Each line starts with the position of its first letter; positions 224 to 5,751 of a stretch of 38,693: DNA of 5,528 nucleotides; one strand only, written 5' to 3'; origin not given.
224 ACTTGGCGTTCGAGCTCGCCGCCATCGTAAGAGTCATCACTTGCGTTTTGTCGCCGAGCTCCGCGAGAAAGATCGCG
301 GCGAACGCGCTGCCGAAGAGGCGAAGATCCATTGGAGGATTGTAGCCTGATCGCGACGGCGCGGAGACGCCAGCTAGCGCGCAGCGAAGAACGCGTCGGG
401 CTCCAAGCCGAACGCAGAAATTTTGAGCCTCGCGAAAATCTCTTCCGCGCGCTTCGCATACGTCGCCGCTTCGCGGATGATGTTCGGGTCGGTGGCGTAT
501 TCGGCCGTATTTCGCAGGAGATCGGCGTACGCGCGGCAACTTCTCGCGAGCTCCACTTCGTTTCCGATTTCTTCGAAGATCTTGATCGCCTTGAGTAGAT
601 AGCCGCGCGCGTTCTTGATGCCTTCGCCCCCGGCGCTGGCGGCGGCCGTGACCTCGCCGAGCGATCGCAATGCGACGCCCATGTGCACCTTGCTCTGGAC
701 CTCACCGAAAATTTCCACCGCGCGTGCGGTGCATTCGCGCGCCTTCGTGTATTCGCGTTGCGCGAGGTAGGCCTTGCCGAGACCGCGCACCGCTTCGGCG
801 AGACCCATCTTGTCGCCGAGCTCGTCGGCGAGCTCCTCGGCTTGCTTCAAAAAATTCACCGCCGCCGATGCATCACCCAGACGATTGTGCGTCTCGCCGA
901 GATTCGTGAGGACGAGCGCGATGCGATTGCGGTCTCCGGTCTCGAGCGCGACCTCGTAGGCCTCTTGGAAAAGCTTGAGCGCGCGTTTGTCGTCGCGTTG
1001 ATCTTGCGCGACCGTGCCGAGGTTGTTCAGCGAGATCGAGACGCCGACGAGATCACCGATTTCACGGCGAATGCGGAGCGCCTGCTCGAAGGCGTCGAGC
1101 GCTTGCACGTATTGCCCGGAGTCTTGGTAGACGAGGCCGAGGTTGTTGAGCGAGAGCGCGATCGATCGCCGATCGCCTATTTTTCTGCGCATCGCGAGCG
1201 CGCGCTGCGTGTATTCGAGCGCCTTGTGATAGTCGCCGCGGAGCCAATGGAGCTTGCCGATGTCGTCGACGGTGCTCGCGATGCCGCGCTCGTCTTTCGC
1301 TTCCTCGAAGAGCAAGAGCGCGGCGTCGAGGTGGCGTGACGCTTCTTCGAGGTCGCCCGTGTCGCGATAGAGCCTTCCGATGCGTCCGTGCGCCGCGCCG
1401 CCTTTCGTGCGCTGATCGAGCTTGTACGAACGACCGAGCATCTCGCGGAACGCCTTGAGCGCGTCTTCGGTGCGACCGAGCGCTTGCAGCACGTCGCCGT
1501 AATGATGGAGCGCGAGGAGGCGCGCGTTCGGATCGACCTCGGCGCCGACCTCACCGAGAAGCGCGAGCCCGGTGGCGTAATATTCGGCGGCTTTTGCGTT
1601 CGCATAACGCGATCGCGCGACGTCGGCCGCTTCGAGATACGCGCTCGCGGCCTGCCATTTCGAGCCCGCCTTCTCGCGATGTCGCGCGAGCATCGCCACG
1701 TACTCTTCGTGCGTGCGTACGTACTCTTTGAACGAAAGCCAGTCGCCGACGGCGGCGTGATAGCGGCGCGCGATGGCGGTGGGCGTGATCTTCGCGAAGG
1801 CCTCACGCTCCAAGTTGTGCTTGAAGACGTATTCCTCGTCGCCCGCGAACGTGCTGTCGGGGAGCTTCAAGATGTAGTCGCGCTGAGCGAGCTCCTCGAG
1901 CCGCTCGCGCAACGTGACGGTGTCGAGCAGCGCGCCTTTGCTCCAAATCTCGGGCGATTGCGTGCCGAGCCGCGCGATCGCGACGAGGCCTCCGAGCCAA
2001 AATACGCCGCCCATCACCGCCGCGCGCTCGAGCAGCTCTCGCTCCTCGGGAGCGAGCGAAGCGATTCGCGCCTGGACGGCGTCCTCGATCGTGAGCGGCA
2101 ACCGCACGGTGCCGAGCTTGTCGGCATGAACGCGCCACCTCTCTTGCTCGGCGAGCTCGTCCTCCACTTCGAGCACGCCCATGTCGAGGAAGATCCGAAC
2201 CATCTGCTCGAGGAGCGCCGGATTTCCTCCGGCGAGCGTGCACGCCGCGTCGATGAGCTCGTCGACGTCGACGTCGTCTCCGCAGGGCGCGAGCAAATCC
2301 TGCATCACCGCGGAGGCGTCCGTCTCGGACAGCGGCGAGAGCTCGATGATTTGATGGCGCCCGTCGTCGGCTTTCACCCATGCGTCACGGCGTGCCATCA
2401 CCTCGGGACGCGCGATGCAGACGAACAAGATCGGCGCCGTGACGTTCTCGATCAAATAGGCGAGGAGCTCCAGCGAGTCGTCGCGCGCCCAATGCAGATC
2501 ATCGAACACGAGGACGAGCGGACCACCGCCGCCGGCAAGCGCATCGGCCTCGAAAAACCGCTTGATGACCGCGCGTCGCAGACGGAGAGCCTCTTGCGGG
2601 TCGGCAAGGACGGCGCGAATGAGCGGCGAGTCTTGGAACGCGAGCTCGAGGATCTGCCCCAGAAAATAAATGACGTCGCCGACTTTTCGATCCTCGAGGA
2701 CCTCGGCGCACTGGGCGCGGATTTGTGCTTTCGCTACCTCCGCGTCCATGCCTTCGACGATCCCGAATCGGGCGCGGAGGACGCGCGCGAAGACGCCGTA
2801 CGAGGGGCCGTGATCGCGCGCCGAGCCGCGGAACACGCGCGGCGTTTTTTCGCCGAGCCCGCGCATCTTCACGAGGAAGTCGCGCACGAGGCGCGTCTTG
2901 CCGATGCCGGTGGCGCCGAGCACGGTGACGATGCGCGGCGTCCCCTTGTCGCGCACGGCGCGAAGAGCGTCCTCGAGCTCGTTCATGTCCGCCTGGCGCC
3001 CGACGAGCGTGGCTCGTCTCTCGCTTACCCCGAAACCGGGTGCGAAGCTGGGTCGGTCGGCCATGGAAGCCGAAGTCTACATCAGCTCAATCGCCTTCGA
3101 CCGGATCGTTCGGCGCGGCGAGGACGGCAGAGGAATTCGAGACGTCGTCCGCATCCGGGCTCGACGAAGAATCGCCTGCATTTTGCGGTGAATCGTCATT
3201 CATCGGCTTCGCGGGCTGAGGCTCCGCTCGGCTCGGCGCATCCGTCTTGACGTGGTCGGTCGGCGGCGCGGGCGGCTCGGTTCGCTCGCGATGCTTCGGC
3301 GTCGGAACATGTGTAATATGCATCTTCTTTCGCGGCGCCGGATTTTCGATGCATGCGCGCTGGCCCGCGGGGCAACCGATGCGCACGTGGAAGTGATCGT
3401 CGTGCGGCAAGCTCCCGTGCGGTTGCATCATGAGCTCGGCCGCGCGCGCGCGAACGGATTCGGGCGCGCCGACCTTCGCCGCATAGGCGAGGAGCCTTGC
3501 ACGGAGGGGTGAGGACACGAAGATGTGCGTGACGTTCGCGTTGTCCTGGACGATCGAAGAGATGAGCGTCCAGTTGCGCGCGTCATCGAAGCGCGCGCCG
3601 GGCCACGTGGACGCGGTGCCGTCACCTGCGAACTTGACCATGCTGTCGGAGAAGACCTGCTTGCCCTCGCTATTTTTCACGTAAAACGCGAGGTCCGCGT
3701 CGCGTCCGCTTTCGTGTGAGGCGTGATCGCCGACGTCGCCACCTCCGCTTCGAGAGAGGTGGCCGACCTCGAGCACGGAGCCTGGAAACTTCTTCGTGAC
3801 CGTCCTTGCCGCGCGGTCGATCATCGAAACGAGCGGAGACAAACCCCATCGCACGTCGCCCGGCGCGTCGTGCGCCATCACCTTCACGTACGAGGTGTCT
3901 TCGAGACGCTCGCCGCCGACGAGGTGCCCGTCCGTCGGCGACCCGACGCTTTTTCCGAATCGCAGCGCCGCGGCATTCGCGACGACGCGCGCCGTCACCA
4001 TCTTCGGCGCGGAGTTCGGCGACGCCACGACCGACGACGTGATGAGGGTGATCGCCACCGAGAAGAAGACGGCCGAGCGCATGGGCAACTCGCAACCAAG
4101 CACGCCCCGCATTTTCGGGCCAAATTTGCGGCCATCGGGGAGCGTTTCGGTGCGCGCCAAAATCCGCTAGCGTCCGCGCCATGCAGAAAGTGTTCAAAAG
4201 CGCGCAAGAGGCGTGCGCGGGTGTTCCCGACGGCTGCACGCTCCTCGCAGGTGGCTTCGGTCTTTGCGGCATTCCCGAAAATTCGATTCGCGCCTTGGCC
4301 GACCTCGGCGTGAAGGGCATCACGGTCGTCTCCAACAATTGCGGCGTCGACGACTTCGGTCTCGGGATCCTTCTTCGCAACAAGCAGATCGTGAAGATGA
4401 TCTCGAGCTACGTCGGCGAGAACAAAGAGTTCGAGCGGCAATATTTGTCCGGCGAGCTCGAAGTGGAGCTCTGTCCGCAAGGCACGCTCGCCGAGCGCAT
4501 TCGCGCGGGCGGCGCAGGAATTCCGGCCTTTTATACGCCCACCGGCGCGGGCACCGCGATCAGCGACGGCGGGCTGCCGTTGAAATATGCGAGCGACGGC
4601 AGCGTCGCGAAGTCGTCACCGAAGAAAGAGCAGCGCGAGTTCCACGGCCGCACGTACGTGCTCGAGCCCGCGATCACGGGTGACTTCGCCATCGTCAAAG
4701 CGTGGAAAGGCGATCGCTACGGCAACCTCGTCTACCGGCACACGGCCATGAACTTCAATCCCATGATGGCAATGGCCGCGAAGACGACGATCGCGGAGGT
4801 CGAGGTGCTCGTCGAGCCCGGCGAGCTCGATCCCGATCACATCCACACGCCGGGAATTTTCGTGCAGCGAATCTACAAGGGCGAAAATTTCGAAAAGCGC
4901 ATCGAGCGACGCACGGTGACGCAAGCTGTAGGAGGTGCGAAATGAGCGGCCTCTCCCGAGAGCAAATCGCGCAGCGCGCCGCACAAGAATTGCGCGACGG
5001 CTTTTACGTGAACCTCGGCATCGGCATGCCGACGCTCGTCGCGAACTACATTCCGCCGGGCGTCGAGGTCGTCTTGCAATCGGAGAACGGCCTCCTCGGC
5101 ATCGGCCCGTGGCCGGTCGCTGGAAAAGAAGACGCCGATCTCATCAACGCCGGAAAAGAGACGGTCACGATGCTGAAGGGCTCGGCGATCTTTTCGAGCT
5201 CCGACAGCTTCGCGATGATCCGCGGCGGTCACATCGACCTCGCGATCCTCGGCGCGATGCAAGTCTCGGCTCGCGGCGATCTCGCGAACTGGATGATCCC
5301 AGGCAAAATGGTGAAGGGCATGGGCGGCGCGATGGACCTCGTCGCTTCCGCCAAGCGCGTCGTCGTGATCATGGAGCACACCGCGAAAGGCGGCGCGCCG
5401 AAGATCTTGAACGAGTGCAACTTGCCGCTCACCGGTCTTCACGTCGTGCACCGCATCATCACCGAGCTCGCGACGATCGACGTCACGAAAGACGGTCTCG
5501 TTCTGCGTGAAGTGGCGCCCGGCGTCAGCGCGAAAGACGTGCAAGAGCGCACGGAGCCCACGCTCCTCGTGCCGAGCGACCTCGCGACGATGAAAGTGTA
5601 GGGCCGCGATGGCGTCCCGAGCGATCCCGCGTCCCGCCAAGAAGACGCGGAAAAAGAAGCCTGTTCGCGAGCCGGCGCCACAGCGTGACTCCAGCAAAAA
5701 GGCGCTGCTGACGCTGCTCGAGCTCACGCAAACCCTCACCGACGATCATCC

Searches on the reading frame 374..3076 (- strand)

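Call 8: search_protein_families(library=pfam, proteins=[window:374-3076:-], max_evalue=0.001)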
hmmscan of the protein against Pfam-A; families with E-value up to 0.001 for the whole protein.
window:374-3076:- (900 aa): 19 families
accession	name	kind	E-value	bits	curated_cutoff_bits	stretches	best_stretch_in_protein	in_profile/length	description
PF13424.12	TPR_12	-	4.4e-43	145.8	30.1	4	639-710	2-75/77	Tetratricopeptide repeat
PF00515.34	TPR_1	-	6.1e-28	95.9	27.8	1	640-670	1-31/34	Tetratricopeptide repeat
PF13191.12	AAA_16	-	3.2e-25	90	32.6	1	24-219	2-167/167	AAA ATPase domain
PF07719.23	TPR_2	-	7.4e-22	76.1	27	1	640-670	1-31/34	Tetratricopeptide repeat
PF13374.12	TPR_10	-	7.7e-21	73.9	27.5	1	640-673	2-35/42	Tetratricopeptide repeat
PF13181.12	TPR_8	-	2.2e-19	68.3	25.7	0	642-671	3-32/34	Tetratricopeptide repeat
PF17874.7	TPR_MalT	-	5.6e-16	59.2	45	3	516-640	36-162/336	MalT-like TPR region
PF13176.12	TPR_7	-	6.7e-16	57.4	27.9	1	642-675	1-34/36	Tetratricopeptide repeat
PF24885.1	TPR_NPHP3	-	9.8e-10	38.7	100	1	563-673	102-216/239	Nephrocystin-3 TPR domain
PF12862.13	ANAPC5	-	1.7e-07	31.7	23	0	610-685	8-83/91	Anaphase-promoting complex subunit 5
PF10602.15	RPN7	-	1.3e-06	28.6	29.6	0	578-666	14-102/174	26S proteasome subunit RPN7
PF13428.12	TPR_14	-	2.8e-06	27.9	23.5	0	522-548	3-29/44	Tetratricopeptide repeat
PF14938.12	SNAP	-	9.3e-06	25.7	25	0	536-622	90-177/282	Soluble NSF attachment protein, SNAP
PF13414.12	TPR_11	-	4.8e-05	23.4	26.8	0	647-670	1-24/42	TPR repeat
PF01637.24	ATPase_2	-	5.3e-05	23.6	33.2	1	38-291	11-224/225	ATPase domain predominantly from Archaea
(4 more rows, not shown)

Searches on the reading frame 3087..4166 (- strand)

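Call 8: search_protein_families(library=pfam, proteins=[window:3087-4166:-], max_evalue=0.001)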
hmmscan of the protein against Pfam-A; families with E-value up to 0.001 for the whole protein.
window:3087-4166:- (359 aa): 1 family
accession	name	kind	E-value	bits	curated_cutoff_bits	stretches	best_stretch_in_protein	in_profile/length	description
PF03411.18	Peptidase_M74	-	1.2e-15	58.2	25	1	73-281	1-201/240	Penicillin-insensitive murein endopeptidase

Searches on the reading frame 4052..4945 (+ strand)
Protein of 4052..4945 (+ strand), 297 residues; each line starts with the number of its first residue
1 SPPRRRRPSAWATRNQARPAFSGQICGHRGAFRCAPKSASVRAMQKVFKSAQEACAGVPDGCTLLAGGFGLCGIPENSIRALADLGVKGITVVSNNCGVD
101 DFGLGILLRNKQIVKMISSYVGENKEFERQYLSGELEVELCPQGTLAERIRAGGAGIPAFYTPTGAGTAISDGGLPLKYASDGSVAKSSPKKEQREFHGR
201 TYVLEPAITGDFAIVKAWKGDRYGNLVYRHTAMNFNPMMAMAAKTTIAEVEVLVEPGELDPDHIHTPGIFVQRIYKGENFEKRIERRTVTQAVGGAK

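Call 8: search_protein_families(library=pfam, proteins=[window:4052-4945:+], max_evalue=0.001)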
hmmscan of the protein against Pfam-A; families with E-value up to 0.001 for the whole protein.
window:4052-4945:+ (297 aa): 1 family
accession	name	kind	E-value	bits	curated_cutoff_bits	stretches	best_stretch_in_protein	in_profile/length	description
PF01144.29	CoA_trans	-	3e-76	256.1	23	1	49-276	2-216/217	Coenzyme A transferase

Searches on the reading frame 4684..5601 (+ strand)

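Call 8: search_protein_families(library=pfam, proteins=[window:4684-5601:+], max_evalue=0.001)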
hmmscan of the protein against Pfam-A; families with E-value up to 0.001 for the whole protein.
window:4684-5601:+ (305 aa): 2 families
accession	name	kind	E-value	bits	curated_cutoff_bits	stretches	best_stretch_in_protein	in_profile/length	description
PF01144.29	CoA_trans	-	3.5e-50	170.9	23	1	93-288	2-216/217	Coenzyme A transferase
PF13336.12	AcetylCoA_hyd_C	-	0.00085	19.7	23.7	0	186-267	36-126/154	Acetyl-CoA hydrolase/transferase C-terminal domain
